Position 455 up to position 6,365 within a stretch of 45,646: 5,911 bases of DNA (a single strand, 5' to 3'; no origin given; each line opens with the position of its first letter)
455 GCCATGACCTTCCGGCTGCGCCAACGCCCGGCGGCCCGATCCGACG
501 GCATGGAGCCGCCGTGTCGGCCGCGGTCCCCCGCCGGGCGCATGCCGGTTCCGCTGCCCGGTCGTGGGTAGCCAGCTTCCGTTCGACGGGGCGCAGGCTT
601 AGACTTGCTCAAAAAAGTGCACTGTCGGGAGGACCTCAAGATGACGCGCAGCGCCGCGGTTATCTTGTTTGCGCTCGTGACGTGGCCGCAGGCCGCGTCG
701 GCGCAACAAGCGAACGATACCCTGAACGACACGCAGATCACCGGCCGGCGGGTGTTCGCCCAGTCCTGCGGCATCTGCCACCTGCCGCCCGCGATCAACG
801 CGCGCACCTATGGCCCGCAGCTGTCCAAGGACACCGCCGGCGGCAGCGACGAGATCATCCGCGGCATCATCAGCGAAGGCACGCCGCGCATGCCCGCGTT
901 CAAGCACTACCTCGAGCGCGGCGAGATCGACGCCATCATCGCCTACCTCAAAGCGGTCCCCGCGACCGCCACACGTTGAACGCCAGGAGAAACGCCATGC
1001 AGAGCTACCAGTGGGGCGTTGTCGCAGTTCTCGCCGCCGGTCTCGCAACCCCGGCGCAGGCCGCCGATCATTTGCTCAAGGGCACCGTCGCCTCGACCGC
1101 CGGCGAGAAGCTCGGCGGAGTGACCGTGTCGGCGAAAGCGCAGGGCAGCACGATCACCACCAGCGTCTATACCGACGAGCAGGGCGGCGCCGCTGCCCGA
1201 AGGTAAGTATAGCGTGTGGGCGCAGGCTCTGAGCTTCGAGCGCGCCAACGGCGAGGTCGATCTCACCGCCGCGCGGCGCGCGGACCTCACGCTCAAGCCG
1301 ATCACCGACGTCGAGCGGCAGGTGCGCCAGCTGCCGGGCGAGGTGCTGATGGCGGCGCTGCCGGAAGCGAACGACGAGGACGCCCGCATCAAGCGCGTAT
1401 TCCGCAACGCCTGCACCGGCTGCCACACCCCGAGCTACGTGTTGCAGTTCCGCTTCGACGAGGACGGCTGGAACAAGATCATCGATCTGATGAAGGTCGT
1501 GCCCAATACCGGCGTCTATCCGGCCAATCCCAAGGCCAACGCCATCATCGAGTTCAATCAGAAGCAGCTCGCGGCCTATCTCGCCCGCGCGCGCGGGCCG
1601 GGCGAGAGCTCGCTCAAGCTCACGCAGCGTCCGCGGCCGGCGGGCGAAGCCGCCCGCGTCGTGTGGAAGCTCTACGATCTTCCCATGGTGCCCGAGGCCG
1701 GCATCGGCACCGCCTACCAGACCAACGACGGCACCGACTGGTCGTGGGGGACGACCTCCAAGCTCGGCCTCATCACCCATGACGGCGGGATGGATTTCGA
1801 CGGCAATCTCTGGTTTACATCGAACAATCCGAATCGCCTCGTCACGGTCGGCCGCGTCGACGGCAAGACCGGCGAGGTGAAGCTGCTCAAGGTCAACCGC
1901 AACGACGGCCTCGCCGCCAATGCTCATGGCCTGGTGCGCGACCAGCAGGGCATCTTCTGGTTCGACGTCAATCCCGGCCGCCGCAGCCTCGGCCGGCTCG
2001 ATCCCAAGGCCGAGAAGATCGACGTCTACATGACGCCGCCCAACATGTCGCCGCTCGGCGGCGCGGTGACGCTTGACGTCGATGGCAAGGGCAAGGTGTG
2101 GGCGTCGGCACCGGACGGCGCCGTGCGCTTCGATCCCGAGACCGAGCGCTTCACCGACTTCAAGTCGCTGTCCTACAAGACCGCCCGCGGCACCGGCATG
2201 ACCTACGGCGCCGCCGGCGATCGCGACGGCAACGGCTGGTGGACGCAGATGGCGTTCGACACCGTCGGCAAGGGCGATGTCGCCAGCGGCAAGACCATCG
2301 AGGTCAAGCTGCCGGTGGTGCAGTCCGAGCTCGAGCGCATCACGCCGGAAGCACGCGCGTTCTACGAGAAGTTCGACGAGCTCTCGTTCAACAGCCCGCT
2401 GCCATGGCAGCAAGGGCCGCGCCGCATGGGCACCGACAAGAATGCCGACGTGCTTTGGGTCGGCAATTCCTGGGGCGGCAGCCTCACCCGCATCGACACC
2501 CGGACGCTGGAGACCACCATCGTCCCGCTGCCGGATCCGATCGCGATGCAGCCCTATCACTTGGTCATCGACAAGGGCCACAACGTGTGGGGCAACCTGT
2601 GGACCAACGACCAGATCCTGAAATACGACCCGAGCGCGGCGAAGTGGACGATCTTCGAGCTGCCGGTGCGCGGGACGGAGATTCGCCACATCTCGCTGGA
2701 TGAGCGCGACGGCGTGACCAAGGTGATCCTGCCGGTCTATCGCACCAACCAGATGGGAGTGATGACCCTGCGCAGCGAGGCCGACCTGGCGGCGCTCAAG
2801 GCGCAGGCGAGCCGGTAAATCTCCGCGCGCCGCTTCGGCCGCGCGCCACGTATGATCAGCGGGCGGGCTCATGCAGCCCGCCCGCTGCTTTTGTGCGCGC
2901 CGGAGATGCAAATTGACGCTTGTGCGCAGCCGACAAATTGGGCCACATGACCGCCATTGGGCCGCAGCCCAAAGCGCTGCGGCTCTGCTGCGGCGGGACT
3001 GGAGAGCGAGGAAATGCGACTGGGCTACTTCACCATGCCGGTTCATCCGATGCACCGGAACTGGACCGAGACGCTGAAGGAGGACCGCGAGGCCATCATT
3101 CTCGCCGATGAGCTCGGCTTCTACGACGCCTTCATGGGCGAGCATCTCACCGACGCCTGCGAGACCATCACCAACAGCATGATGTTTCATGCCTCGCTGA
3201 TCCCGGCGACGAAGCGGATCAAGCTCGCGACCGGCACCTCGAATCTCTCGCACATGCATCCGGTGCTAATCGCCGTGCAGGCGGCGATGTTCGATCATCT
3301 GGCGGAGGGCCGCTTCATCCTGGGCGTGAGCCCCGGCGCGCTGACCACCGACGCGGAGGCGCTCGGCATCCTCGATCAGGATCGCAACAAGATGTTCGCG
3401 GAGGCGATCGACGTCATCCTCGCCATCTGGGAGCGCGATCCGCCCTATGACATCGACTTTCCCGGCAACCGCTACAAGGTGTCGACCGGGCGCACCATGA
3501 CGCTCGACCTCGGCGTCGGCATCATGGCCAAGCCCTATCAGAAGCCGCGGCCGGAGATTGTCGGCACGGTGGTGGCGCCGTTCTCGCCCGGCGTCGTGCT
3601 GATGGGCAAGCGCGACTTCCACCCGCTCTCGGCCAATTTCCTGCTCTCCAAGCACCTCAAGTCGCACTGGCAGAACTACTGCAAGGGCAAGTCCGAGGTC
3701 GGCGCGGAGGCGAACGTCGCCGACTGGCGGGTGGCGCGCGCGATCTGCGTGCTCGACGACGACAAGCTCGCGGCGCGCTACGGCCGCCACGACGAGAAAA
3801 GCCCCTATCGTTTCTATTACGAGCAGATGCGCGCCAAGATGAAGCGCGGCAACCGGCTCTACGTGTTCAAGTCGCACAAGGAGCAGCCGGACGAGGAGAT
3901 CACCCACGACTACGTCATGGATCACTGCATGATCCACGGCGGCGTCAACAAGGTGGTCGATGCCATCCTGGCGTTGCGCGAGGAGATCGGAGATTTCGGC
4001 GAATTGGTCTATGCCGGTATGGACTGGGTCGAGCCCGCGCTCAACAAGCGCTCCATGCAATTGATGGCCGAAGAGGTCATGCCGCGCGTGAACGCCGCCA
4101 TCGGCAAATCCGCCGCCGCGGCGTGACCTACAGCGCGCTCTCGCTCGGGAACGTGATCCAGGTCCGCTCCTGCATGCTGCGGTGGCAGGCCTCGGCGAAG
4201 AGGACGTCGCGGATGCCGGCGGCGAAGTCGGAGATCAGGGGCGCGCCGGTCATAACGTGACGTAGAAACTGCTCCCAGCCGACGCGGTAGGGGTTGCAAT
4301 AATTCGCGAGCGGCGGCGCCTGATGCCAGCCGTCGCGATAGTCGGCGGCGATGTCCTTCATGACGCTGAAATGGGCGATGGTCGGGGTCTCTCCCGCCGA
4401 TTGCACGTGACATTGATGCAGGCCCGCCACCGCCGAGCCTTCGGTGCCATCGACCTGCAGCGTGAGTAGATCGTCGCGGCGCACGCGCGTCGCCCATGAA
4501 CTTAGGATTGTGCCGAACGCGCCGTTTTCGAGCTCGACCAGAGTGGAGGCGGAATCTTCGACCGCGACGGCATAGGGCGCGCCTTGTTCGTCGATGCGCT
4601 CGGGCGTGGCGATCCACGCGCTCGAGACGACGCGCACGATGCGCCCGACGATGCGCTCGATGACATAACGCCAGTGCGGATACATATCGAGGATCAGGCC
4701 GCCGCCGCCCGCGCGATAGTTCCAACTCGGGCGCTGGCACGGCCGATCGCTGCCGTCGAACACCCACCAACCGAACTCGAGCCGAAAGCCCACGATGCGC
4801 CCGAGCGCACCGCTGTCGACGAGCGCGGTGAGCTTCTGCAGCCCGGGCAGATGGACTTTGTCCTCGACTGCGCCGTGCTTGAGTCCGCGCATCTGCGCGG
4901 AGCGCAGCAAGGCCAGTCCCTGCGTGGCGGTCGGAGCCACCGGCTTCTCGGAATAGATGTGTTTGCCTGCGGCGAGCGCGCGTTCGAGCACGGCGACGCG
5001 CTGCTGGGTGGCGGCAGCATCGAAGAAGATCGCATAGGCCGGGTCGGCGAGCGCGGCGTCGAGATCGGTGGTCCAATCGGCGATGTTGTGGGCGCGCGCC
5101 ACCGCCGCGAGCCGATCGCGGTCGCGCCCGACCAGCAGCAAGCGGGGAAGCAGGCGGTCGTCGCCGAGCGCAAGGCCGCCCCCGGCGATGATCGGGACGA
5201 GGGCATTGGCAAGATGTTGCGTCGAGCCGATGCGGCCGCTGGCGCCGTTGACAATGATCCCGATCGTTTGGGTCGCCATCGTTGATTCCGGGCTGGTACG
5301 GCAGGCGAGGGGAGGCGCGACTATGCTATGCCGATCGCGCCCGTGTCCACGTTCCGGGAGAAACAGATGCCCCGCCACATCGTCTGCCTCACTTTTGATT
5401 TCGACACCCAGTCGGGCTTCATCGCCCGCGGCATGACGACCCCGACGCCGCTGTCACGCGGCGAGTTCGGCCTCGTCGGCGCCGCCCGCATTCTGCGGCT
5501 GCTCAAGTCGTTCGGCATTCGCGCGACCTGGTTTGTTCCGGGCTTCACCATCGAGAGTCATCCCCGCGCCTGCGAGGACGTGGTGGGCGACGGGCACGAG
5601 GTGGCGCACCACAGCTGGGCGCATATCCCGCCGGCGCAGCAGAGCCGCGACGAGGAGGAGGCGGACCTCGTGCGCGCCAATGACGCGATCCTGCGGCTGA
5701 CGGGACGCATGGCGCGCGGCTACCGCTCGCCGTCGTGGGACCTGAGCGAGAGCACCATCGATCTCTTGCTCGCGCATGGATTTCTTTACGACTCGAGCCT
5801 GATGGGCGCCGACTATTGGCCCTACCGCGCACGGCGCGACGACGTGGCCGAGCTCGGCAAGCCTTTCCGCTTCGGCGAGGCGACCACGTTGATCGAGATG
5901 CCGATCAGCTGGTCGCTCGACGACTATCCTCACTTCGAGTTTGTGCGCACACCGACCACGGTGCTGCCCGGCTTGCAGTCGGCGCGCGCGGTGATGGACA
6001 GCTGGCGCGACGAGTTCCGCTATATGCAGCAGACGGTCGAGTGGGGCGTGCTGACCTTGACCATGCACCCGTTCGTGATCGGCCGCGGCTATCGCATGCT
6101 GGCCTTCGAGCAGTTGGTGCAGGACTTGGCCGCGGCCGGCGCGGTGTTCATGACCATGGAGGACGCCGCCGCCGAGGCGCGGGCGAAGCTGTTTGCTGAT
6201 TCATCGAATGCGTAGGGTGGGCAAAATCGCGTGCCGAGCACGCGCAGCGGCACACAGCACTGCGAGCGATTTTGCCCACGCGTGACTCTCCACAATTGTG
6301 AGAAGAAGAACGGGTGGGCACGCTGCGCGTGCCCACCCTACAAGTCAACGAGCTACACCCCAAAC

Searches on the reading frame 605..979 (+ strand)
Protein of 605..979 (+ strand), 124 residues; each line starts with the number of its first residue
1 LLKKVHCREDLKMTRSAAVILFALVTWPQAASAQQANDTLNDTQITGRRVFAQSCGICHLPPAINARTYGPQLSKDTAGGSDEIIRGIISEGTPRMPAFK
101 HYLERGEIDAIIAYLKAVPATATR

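Call 37: search_protein_families(library=pfam, proteins=[window:605-979:+], max_evalue=0.00001)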
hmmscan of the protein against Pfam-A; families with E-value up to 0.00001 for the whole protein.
window:605-979:+ (124 aa): 1 family
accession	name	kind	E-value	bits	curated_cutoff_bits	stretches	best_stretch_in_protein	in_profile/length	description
PF13442.11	Cytochrome_CBB3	-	8.7e-10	39.2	27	1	46-115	5-68/68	Cytochrome C oxidase, cbb3-type, subunit III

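Call 91: find_encoding_contigs(protein=window:641-979:+, flank=10000, max_places=2)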
Protein window:641-979:+ (112 aa): 17 contigs read that carry it; 2 places shown.
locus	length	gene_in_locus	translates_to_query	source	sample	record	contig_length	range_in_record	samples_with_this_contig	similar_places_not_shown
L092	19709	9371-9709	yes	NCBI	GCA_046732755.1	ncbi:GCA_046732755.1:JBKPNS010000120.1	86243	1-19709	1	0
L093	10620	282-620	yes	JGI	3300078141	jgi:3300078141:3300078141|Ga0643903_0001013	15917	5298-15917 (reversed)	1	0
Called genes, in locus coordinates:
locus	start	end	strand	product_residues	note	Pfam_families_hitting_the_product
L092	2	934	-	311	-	?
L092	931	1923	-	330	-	PF04392:ABC_sub_bind, PF13458:Peripla_BP_6 (faint)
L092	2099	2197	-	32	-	-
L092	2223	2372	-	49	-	-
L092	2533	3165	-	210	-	PF01292:Ni_hydr_CYTB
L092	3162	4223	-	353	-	PF00199:Catalase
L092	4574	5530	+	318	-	PF09926:DUF2158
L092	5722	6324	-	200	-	PF13578:Methyltransf_24 (weak)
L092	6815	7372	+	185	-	PF03729:DUF308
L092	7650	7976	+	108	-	PF03992:ABM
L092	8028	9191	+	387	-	PF13506:Glyco_transf_21, PF00535:Glycos_transf_2, PF13641:Glyco_tranf_2_3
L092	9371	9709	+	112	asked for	PF13442:Cytochrome_CBB3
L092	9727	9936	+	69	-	-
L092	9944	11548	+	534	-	PF24684:Vgb_lyase (faint), PF08450:SGL (weak)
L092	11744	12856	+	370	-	PF00296:Bac_luciferase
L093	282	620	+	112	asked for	PF13442:Cytochrome_CBB3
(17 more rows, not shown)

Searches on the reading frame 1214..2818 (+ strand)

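Call 37: search_protein_families(library=pfam, proteins=[window:1214-2818:+], max_evalue=0.00001)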
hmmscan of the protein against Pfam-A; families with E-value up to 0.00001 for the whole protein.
window:1214-2818:+ (534 aa): 2 families
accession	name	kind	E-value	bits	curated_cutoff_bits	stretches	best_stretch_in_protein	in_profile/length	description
PF24684.1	Vgb_lyase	-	2.6e-13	49.9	50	0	196-279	149-224/290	Virginiamycin B lyase family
PF08450.18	SGL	-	1.8e-07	31.5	26.3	1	243-486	10-225/246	SMP-30/Gluconolactonase/LRE-like region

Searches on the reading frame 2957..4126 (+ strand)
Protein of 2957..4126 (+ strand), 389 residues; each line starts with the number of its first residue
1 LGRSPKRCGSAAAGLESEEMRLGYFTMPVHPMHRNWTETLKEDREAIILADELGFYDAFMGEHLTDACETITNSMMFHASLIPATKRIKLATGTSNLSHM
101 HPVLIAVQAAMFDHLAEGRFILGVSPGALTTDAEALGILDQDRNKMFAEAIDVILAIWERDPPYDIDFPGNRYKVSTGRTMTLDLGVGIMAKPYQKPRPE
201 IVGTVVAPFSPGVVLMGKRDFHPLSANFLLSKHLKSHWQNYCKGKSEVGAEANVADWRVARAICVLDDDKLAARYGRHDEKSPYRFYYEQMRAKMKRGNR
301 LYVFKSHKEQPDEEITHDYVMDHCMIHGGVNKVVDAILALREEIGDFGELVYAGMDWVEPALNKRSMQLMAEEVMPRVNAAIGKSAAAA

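Call 37: search_protein_families(library=pfam, proteins=[window:2957-4126:+], max_evalue=0.00001)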
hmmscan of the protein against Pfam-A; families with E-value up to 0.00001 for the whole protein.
window:2957-4126:+ (389 aa): 1 family
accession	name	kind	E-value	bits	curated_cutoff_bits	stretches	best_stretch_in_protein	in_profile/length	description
PF00296.26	Bac_luciferase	-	5e-32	111.9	27.9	1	20-343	1-309/314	Luciferase-like monooxygenase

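Call 89: find_encoding_contigs(protein=window:3014-4126:+, flank=10000, max_places=2)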
Protein window:3014-4126:+ (370 aa): no gene with exactly this product is on record in the collection.

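Call 90: find_encoding_contigs(protein=window:2957-4126:+, flank=10000, max_places=2)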
Protein window:2957-4126:+ (389 aa): no gene with exactly this product is on record in the collection.

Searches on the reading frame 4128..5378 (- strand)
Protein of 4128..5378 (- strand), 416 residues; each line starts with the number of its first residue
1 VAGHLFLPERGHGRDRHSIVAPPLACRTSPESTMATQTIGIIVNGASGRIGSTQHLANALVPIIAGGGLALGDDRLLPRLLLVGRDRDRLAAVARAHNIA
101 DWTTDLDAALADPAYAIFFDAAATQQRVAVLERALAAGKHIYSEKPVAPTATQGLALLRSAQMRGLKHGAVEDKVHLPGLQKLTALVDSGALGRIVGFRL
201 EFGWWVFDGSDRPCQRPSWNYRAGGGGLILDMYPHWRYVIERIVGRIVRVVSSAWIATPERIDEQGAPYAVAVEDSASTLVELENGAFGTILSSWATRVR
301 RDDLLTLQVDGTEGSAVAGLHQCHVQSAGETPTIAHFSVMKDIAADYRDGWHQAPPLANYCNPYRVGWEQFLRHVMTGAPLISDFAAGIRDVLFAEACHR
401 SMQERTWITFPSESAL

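Call 37: search_protein_families(library=pfam, proteins=[window:4128-5378:-], max_evalue=0.00001)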
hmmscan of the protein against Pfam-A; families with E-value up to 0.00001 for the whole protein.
window:4128-5378:- (416 aa): 3 families
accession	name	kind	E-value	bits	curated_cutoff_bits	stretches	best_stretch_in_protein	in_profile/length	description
PF22725.1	GFO_IDH_MocA_C3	-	3.5e-21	75.9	27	1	181-316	2-123/124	GFO/IDH/MocA C-terminal domain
PF02894.22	GFO_IDH_MocA_C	-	7.3e-12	46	22.9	1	186-409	3-217/218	Oxidoreductase family, C-terminal alpha/beta domain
PF01408.29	GFO_IDH_MocA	-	3.6e-06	28.1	24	1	82-166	31-114/120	Oxidoreductase family, NAD-binding Rossmann fold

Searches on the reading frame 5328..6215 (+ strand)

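Call 37: search_protein_families(library=pfam, proteins=[window:5328-6215:+], max_evalue=0.00001)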
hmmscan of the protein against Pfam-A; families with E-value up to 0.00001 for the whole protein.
window:5328-6215:+ (295 aa): 1 family
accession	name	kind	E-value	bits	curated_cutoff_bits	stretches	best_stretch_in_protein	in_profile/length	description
PF01522.26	Polysacc_deac_1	-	6.3e-18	65.4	23.1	1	52-152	21-121/124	Polysaccharide deacetylase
